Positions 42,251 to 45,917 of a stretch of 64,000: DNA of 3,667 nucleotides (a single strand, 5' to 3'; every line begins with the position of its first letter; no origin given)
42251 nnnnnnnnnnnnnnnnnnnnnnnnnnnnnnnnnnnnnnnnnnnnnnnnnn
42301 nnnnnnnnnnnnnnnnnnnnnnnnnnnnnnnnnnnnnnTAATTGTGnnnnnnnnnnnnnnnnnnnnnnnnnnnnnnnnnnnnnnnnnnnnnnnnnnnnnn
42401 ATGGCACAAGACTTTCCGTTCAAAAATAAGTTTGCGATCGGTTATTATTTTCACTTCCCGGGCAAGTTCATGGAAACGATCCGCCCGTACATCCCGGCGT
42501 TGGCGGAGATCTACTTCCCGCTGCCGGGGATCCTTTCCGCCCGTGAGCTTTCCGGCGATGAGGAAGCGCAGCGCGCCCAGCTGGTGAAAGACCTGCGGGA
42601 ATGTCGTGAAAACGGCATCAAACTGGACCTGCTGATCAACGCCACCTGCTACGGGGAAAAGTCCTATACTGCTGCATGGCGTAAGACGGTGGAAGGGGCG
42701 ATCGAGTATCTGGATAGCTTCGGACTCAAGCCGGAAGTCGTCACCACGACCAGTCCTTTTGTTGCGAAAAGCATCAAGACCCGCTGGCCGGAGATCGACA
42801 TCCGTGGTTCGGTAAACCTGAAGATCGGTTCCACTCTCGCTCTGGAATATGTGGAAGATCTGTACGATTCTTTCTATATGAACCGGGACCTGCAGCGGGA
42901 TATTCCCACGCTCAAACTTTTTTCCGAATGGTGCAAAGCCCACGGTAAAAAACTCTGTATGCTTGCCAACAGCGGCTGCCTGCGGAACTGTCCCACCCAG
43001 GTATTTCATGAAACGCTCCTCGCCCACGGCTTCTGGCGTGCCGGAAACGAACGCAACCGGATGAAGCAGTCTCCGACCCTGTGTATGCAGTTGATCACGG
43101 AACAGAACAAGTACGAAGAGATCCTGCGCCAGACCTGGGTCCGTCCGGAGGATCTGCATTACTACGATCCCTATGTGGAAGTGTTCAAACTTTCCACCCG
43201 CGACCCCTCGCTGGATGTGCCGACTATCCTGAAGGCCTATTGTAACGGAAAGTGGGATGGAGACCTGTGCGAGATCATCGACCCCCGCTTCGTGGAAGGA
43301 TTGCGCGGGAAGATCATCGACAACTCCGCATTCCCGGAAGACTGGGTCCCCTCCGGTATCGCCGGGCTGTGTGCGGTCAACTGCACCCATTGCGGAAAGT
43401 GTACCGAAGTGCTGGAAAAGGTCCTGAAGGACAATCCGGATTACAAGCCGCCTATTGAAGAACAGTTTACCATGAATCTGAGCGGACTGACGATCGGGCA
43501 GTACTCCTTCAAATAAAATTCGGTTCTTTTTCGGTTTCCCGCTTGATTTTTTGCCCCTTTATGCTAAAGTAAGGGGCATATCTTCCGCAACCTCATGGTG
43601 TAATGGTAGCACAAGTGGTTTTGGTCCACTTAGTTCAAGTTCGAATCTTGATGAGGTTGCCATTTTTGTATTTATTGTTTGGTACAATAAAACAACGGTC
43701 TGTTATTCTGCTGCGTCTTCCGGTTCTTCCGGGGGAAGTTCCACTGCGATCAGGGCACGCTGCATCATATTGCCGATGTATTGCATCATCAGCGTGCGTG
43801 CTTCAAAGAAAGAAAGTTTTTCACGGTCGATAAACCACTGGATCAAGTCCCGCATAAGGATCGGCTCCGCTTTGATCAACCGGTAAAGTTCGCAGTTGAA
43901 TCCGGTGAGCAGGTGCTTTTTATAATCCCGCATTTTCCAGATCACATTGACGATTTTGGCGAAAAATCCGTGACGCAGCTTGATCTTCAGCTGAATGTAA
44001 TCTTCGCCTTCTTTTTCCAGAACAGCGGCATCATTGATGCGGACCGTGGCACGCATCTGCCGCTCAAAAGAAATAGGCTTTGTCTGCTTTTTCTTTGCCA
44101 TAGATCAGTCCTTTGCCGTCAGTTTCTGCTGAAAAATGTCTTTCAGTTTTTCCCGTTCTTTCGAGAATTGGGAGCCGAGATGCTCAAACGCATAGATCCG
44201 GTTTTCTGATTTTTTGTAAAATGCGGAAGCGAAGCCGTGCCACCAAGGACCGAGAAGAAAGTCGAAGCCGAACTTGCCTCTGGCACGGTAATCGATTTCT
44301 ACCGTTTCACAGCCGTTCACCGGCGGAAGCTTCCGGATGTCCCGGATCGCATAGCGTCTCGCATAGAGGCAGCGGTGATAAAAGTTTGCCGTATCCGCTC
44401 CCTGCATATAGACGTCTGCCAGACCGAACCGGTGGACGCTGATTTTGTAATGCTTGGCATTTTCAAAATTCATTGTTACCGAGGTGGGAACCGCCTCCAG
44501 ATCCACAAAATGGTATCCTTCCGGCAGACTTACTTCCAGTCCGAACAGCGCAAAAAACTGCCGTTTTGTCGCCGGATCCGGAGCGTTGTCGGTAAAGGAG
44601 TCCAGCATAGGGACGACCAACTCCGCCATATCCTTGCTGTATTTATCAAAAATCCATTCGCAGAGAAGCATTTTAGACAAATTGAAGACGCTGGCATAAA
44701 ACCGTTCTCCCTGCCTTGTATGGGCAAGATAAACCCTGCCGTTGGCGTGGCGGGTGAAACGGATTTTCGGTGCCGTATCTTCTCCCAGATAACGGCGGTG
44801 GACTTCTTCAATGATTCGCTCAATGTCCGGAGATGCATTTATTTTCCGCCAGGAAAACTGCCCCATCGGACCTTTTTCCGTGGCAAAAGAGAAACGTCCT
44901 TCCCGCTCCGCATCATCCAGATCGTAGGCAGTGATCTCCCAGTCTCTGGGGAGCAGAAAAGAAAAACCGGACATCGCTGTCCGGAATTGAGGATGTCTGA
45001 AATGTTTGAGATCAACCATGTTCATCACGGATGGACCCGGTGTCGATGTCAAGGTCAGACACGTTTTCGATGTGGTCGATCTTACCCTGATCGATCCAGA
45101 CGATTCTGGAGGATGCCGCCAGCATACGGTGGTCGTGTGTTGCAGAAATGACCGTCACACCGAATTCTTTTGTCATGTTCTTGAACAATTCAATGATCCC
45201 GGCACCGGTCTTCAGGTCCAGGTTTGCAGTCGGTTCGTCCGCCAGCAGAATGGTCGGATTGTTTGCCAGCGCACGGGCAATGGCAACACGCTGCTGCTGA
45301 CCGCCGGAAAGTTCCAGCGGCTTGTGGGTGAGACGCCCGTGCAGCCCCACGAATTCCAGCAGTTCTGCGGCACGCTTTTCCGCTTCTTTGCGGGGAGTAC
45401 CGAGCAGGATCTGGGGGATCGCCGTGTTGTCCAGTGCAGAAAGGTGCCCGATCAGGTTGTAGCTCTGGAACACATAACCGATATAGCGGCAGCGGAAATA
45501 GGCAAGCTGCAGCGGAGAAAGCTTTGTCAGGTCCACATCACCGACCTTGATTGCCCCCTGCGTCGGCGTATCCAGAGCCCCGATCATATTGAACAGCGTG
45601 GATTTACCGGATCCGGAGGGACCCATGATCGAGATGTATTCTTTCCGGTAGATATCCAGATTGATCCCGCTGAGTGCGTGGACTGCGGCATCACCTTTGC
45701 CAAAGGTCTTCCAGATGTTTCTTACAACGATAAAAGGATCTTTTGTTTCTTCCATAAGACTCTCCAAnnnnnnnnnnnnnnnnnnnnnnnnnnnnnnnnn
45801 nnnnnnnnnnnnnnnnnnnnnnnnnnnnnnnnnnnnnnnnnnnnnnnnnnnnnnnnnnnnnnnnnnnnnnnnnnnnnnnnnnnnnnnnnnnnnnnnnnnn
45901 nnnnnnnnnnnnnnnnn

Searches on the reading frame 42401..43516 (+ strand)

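Call 59: search_protein_families(library=pfam, proteins=[window:42401-43516:+], max_evalue=1)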
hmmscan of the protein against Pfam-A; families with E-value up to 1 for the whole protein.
window:42401-43516:+ (371 aa): 1 family
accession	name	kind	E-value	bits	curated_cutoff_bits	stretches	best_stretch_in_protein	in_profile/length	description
PF13187.11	Fer4_9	-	0.5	10.9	27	0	320-336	34-45/52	4Fe-4S dicluster domain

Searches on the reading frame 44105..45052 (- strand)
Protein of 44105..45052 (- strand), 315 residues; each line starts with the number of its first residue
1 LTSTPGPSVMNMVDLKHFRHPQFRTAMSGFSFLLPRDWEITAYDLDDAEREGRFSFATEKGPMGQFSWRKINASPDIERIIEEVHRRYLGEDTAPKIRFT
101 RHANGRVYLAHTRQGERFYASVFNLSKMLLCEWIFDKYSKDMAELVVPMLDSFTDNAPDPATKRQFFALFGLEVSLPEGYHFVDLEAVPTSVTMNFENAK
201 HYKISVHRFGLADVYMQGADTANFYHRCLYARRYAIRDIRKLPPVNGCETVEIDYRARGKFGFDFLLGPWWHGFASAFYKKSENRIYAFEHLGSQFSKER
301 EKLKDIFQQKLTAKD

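Call 20: search_protein_families(library=pfam, proteins=[window:44105-45052:-], max_evalue=0.01)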
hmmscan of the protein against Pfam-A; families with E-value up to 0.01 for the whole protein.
window:44105-45052:- (315 aa): 0 families

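Call 59: search_protein_families(library=pfam, proteins=[window:44105-45025:-], max_evalue=1)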
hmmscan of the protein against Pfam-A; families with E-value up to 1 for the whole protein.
window:44105-45025:- (306 aa): 0 families

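Call 93: search_protein_families(library=padloc, proteins=[window:44105-45025:-], max_evalue=0.001)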
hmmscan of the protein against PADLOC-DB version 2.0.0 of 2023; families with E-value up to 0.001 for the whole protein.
window:44105-45025:- (306 aa): 0 families

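Call 112: search_solved_structures(query=A9, max_evalue=1, show_alignments=1)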
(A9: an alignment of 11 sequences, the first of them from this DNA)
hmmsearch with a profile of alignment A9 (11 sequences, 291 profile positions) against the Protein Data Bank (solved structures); distinct sequences matched with E-value up to 1: 0.
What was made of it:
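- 44105..45052 (-): Conserved soluble protein of unknown family, about 306-315 aa (start codon uncertain). No Pfam or PDB match (calls 20, 59, 112).
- Tried and rejected: No PDB or Pfam match (calls 20, 59, 112).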

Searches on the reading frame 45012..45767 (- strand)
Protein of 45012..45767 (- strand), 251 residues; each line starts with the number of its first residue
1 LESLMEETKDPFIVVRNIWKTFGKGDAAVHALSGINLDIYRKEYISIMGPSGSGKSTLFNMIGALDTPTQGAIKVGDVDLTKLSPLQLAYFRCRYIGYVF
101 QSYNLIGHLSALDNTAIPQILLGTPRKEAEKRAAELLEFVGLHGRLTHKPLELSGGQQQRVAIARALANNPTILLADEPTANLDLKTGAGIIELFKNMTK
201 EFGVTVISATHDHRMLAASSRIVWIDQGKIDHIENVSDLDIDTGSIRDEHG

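Call 20: search_protein_families(library=pfam, proteins=[window:45012-45767:-], max_evalue=0.01)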
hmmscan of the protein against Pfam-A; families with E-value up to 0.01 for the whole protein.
window:45012-45767:- (251 aa): 4 families
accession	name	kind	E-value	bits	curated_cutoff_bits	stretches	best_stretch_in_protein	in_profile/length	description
PF00005.33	ABC_tran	-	9.8e-34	117.3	25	1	32-181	1-137/137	ABC transporter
PF02463.25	SMC_N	-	1.7e-06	28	40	1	152-224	136-210/220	RecF/RecN/SMC N terminal domain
PF13304.12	AAA_21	-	3.4e-05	24.5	27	0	150-212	235-299/304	AAA domain, putative AbiEii toxin, Type IV TA system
PF13555.12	AAA_29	-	0.00029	21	27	1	36-69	16-49/61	P-loop containing region of AAA domain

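Call 93: search_protein_families(library=padloc, proteins=[window:45012-45767:-], max_evalue=0.001)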
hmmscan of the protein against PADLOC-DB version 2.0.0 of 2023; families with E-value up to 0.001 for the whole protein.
window:45012-45767:- (251 aa): 8 families
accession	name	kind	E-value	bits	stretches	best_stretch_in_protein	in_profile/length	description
PDLC04135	mad3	-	7.5e-31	106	2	137-237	248-351/374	mads_3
PDLC04140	mad8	-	2e-10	38.7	1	22-218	6-239/314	mads_8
PDLC02335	AbiLi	-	1.7e-07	28.6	1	153-221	176-246/326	AbiLi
PDLC02980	AriA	-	3.8e-06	25.1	0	152-212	237-299/304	-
PDLC04164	AriA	-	0.00014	19.5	0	153-218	172-238/253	-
PDLC02914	ATPase-Toprim_I-B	-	0.00036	17.9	0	159-218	191-250/443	-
PDLC03865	LmuB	-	0.00036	16.8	0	164-213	920-975/1007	-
PDLC04213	HEC-02A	-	0.00044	17.9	0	167-216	229-276/337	-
